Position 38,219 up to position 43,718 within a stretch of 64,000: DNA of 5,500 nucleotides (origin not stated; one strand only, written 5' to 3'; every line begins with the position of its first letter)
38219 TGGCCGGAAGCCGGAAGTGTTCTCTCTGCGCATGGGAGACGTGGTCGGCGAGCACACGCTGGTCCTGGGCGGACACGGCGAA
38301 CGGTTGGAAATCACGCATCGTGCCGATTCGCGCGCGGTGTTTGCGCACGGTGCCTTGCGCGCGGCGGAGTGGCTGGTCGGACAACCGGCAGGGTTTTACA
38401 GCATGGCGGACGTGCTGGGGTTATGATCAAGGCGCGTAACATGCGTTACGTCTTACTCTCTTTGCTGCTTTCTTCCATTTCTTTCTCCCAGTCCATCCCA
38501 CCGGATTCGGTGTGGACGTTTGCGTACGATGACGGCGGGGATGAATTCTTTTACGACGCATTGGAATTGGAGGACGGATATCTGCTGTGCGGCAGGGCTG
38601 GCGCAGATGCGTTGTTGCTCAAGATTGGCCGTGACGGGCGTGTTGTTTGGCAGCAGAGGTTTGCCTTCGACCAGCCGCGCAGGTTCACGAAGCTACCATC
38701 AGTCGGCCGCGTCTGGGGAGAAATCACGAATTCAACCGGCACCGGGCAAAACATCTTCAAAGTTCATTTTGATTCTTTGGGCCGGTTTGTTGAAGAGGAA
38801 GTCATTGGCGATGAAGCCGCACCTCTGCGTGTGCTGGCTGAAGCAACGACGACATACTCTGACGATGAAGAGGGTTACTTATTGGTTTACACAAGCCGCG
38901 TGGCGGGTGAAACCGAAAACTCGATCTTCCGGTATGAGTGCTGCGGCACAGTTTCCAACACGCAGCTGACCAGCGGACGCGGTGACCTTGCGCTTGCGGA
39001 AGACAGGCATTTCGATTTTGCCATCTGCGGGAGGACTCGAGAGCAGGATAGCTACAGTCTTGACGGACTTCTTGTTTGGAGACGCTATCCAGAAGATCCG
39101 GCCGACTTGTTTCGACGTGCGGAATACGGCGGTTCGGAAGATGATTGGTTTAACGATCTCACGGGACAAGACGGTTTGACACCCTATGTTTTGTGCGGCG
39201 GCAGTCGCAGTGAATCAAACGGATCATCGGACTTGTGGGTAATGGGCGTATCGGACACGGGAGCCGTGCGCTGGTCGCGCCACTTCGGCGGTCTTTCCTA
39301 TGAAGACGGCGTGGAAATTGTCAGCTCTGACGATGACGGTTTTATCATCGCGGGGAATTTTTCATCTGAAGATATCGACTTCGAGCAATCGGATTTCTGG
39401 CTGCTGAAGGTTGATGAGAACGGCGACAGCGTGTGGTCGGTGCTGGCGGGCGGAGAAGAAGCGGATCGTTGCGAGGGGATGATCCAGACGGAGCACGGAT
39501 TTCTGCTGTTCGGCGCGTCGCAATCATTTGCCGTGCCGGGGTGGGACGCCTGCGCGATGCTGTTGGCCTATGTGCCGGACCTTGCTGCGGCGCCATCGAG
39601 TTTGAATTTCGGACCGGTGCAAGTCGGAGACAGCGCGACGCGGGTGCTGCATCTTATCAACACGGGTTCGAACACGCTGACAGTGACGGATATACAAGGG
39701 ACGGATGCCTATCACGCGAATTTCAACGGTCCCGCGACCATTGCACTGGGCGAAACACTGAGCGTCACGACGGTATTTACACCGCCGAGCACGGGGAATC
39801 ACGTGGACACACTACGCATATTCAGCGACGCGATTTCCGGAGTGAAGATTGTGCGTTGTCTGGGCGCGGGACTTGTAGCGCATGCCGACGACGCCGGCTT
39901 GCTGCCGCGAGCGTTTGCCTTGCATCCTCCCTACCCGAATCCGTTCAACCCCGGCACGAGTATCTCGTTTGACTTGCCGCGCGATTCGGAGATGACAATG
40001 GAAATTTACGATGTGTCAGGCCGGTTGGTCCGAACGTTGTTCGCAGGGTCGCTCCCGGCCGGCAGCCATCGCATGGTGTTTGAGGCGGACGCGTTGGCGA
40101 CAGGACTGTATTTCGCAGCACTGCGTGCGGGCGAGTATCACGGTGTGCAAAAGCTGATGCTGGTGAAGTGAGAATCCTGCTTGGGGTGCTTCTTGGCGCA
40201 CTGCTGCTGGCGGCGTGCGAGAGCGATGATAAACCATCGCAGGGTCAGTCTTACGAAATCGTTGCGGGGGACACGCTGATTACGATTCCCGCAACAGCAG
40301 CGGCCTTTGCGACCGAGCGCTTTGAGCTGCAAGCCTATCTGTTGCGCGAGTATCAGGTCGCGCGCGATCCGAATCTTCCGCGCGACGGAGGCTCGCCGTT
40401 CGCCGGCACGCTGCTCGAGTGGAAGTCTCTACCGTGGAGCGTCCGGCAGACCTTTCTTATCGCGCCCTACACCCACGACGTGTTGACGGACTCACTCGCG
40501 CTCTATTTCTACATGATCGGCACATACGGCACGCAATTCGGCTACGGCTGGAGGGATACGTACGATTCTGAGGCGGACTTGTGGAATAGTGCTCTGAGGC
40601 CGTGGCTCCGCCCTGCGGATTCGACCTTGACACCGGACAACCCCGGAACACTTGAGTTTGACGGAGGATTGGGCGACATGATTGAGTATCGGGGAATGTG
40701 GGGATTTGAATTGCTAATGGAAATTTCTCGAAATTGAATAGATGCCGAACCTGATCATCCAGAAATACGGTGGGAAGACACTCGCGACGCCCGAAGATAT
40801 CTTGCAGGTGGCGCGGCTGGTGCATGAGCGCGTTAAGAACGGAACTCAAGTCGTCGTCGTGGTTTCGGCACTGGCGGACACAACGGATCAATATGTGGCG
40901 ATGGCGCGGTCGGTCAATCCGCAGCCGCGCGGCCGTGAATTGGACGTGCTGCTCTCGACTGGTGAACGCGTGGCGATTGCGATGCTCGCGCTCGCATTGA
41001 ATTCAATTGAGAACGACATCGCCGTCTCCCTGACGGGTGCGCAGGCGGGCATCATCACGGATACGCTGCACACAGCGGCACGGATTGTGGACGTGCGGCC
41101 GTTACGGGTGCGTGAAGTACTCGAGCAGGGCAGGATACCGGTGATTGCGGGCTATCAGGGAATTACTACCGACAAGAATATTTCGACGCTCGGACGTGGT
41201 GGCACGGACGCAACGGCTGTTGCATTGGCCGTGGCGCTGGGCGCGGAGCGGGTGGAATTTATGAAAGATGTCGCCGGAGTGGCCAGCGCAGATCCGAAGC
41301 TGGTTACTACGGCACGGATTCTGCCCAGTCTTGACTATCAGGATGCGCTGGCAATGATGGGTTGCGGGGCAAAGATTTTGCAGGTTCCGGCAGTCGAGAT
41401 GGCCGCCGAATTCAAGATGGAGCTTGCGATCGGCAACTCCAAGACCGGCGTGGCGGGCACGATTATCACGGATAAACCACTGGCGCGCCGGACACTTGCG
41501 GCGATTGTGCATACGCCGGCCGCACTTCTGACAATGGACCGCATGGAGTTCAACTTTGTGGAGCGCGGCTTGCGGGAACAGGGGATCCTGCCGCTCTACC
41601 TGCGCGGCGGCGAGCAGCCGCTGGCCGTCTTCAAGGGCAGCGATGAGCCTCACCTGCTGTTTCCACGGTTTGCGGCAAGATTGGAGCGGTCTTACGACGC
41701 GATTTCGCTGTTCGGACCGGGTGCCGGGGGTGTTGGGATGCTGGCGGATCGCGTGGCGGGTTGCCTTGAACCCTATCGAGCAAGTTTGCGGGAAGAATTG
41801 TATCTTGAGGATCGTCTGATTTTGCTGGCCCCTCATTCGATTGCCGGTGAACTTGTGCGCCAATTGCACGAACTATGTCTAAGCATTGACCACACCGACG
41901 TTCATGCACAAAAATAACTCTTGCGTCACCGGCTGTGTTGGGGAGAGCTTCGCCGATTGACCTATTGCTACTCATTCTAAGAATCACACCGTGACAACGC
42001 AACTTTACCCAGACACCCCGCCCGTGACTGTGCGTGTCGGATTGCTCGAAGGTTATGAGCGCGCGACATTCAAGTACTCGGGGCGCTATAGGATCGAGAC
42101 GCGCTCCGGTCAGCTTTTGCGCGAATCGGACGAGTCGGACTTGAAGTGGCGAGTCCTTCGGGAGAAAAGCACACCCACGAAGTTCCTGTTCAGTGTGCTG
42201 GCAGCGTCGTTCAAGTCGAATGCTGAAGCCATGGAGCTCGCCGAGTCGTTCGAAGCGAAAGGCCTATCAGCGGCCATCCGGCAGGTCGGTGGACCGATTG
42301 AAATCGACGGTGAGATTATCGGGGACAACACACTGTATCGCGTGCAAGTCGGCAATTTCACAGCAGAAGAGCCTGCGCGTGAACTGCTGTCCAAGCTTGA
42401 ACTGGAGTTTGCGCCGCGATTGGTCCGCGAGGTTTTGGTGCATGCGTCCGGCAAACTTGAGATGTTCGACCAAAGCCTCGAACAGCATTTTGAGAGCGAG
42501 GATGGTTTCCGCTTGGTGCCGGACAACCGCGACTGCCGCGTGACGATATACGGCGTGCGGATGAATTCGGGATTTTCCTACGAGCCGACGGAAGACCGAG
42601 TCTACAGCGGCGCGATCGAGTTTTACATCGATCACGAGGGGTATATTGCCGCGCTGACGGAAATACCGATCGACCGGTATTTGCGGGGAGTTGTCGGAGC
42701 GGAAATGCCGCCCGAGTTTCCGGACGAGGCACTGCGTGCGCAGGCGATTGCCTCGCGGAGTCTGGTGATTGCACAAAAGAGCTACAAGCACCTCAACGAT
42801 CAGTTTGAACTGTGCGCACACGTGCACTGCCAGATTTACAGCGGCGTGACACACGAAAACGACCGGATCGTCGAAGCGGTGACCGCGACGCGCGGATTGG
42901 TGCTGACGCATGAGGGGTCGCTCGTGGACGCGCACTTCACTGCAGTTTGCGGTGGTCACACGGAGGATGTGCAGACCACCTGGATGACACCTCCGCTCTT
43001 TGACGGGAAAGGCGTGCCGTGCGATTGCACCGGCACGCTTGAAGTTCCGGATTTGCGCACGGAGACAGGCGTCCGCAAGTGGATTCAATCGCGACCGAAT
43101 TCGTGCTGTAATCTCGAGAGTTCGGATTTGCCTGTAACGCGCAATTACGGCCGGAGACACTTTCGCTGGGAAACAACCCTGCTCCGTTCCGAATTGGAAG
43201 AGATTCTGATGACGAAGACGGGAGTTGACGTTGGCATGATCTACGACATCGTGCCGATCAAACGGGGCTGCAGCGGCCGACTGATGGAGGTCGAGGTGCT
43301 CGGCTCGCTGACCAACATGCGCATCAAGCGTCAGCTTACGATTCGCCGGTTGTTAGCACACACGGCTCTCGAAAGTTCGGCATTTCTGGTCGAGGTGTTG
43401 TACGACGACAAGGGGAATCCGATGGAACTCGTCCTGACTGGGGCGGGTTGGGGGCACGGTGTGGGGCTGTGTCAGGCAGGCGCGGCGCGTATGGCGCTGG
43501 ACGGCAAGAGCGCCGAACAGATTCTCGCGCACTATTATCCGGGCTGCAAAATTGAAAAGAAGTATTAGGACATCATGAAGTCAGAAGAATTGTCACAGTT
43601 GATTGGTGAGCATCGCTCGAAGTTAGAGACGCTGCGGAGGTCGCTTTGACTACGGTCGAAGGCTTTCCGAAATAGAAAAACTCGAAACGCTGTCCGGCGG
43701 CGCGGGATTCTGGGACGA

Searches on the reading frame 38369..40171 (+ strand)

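Call 16: search_protein_families(library=pfam, proteins=[window:38369-40171:+], max_evalue=0.001)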
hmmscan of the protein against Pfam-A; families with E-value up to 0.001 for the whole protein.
window:38369-40171:+ (600 aa): 7 families
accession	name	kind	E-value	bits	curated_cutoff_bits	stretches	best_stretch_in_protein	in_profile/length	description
PF15780.11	ASH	-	1.2e-07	32.2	27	1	408-489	10-93/98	Abnormal spindle-like microcephaly-assoc'd, ASPM-SPD-2-Hydin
PF18962.6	Por_Secre_tail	-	3e-07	31.1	27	1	522-597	2-74/75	Secretion system C-terminal sorting domain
PF22544.2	HYDIN_VesB_CFA65-like_Ig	-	4.5e-07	30.5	25.5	1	408-488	6-88/100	HYDIN/CFA65/VesB-like, Ig-like domain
PF13860.13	FlgD_ig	-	8.7e-06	26.1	27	1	529-581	9-69/79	FlgD Ig-like domain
PF22073.2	Cep192_D4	-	9e-06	26.3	35.5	1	403-487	2-95/112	Cep192 domain 4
PF12371.14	TMEM131_like_N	-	0.00012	22.6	28.8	1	408-484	4-82/84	Transmembrane protein 131-like N-terminal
PF07610.17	DUF1573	-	0.00039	20.8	26.1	1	410-494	6-91/98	Protein of unknown function (DUF1573)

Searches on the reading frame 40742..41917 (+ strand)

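Call 16: search_protein_families(library=pfam, proteins=[window:40742-41917:+], max_evalue=0.001)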
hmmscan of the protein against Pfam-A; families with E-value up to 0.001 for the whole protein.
window:40742-41917:+ (391 aa): 1 family
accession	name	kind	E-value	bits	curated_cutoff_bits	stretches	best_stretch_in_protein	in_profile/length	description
PF00696.33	AA_kinase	-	6.7e-39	134.4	24.9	1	4-232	2-234/234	Amino acid kinase family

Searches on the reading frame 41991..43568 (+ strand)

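Call 15: search_protein_families(library=pfam, proteins=[window:41991-43568:+], max_evalue=0.001)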
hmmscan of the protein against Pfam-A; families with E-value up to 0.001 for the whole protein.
window:41991-43568:+ (525 aa): 2 families
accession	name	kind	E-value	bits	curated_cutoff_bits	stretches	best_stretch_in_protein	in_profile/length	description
PF08486.15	SpoIID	-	7.9e-24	84.6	23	1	217-307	3-97/97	Stage II sporulation protein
PF05036.18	SPOR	-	1e-07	32.6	21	1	67-137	5-65/76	SPOR domain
